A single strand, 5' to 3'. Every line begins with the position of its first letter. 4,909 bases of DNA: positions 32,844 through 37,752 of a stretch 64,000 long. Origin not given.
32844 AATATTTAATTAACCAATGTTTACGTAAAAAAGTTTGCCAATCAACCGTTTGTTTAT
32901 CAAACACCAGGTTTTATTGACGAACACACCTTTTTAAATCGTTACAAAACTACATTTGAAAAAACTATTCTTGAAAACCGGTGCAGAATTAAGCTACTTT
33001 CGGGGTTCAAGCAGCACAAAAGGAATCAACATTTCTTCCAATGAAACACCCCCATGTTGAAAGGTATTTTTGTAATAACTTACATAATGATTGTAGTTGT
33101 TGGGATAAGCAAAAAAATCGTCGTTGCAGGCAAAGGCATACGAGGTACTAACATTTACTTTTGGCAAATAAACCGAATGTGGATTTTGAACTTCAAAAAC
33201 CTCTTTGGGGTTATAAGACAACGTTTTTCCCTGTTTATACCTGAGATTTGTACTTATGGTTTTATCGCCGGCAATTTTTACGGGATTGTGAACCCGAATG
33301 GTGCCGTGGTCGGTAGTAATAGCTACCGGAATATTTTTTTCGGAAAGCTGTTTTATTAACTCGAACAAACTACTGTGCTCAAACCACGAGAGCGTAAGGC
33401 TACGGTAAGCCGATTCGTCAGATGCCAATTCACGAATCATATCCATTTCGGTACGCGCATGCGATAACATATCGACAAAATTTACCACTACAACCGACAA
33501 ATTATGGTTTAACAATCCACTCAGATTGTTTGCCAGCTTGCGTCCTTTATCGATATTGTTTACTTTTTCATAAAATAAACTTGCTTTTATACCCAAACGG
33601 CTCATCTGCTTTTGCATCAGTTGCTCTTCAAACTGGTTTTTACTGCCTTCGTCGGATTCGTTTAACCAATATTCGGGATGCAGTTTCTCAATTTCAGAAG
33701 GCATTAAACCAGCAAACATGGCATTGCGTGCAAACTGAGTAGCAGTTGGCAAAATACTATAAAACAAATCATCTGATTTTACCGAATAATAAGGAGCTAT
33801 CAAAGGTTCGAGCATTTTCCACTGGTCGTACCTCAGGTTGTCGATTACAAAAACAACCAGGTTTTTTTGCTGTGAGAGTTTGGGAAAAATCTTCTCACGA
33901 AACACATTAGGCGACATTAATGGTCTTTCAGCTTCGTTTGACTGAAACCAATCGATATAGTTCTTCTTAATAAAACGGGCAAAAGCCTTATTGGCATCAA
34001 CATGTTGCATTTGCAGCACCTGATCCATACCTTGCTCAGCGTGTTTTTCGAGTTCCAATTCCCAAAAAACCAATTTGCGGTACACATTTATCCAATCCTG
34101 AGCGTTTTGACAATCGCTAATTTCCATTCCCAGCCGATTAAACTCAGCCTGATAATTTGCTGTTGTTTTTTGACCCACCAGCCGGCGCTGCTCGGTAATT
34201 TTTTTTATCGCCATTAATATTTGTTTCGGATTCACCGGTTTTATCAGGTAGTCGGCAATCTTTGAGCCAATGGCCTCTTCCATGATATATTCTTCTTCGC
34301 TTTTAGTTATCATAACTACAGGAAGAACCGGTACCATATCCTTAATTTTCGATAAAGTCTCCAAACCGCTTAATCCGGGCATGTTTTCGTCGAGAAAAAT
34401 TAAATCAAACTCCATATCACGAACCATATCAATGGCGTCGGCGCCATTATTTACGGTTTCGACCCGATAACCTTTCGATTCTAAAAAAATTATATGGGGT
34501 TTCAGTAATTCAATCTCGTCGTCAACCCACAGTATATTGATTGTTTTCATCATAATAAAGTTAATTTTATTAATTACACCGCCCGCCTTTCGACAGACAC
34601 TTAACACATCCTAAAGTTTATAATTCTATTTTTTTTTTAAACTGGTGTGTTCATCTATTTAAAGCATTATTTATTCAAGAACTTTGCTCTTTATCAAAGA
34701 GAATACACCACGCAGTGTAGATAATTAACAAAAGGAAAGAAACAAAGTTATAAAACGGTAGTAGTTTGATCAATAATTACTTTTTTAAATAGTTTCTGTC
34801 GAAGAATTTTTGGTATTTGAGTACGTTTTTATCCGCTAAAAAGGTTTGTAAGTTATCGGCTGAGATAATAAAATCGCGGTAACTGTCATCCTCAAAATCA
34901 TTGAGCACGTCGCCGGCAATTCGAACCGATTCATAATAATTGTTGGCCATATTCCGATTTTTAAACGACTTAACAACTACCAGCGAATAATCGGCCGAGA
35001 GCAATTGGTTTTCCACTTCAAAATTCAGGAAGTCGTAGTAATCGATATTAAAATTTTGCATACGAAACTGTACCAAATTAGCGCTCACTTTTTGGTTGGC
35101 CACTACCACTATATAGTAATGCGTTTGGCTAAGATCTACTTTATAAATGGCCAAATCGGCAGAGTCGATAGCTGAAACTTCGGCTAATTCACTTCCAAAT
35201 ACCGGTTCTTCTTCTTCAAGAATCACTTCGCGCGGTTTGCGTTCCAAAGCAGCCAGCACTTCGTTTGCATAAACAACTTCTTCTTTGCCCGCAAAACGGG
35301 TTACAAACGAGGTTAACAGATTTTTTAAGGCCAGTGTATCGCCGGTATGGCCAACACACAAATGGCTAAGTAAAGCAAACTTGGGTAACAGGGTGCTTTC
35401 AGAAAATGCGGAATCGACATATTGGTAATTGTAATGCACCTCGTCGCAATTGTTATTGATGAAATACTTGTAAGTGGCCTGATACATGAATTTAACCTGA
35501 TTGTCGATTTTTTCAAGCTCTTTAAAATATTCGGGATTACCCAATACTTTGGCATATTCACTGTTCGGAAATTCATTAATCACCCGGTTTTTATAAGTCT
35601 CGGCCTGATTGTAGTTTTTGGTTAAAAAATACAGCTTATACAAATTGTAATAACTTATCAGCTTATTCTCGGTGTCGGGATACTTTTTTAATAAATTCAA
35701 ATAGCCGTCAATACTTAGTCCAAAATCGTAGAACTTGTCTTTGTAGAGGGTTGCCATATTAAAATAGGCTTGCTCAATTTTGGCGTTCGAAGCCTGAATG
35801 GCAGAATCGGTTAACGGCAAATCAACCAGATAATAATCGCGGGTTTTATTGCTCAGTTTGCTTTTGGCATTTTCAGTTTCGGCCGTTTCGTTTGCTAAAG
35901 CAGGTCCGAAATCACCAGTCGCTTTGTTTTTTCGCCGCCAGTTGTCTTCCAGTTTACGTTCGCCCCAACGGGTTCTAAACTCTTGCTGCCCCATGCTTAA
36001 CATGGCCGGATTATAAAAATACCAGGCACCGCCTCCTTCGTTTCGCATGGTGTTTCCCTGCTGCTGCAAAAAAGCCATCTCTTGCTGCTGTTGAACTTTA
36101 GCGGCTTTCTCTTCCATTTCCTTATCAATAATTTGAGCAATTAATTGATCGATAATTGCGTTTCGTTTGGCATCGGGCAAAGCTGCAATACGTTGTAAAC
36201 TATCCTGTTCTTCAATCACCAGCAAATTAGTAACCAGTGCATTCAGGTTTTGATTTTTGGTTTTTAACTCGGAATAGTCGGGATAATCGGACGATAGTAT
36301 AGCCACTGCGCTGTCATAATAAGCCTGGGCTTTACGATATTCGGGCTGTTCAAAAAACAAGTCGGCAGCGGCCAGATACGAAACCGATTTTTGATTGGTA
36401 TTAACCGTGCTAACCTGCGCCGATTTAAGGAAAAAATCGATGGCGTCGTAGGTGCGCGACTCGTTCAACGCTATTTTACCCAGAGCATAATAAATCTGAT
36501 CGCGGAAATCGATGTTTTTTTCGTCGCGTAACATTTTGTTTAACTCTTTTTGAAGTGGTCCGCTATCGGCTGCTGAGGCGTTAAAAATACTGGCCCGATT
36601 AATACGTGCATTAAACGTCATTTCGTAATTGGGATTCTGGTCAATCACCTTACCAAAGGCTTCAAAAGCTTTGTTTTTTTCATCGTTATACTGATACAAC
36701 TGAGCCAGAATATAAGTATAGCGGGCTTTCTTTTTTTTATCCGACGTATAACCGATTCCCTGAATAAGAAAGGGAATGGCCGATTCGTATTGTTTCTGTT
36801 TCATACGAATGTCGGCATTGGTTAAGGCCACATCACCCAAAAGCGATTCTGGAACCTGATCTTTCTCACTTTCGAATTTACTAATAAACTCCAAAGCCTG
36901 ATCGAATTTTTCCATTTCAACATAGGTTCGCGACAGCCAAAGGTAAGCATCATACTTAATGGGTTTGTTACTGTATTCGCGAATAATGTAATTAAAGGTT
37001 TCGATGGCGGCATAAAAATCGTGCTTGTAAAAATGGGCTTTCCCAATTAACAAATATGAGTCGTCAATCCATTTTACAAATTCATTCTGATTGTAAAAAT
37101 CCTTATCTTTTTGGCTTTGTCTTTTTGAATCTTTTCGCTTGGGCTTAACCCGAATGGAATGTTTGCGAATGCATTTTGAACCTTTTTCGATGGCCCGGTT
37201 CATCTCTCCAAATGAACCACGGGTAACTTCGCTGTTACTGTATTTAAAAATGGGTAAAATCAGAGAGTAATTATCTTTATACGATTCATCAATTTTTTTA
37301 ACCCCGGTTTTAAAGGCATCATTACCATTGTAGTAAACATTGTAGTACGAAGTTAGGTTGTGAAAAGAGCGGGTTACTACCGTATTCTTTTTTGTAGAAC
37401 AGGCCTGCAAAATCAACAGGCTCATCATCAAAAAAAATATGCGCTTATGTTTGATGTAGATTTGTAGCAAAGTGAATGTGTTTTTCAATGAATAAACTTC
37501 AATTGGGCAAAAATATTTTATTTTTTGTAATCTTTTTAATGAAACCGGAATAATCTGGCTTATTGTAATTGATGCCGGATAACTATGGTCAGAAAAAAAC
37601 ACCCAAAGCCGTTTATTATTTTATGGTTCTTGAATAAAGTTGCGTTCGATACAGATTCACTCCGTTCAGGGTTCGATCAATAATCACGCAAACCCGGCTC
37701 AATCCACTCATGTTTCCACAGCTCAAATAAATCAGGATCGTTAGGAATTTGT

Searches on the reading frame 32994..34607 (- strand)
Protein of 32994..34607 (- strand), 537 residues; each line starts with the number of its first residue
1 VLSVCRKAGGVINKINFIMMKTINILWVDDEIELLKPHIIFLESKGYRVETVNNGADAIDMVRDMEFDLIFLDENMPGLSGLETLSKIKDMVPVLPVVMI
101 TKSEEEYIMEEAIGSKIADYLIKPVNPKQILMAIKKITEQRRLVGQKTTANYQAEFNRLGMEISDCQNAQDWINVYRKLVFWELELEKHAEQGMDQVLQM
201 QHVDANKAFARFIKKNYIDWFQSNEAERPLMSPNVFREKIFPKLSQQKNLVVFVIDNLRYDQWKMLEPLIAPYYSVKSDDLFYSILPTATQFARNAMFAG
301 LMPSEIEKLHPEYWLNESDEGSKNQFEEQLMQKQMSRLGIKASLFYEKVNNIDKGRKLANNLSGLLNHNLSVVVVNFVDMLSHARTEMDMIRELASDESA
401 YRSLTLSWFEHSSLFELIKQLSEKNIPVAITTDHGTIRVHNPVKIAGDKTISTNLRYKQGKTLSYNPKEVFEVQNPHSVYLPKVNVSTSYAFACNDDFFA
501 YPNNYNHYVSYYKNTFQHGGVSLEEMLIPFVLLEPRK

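Call 68: search_protein_families(library=pfam, proteins=[window:32994-34607:-], max_evalue=0.00001)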
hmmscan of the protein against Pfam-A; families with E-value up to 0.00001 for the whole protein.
window:32994-34607:- (537 aa): 2 families
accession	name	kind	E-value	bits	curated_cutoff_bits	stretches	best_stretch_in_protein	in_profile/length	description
PF00072.30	Response_reg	-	1.6e-24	86.7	30.2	1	25-134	1-110/111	Response regulator receiver domain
PF08665.17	PglZ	-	1.8e-24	87.1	25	1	251-443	4-179/179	PglZ domain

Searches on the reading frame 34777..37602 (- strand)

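Call 68: search_protein_families(library=pfam, proteins=[window:34777-37602:-], max_evalue=0.00001)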
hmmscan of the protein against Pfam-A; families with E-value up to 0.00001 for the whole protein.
window:34777-37602:- (941 aa): 4 families
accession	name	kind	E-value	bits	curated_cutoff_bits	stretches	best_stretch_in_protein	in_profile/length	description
PF13424.12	TPR_12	-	8.4e-11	42.4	30.1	0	370-436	5-75/77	Tetratricopeptide repeat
PF14559.12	TPR_19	-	3.7e-09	37.2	25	0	196-241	7-49/68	Tetratricopeptide repeat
PF13174.12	TPR_6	-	2.6e-07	31.3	26.3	0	297-325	4-32/33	Tetratricopeptide repeat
PF07719.23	TPR_2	-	4.2e-06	26.9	27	0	295-326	3-34/34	Tetratricopeptide repeat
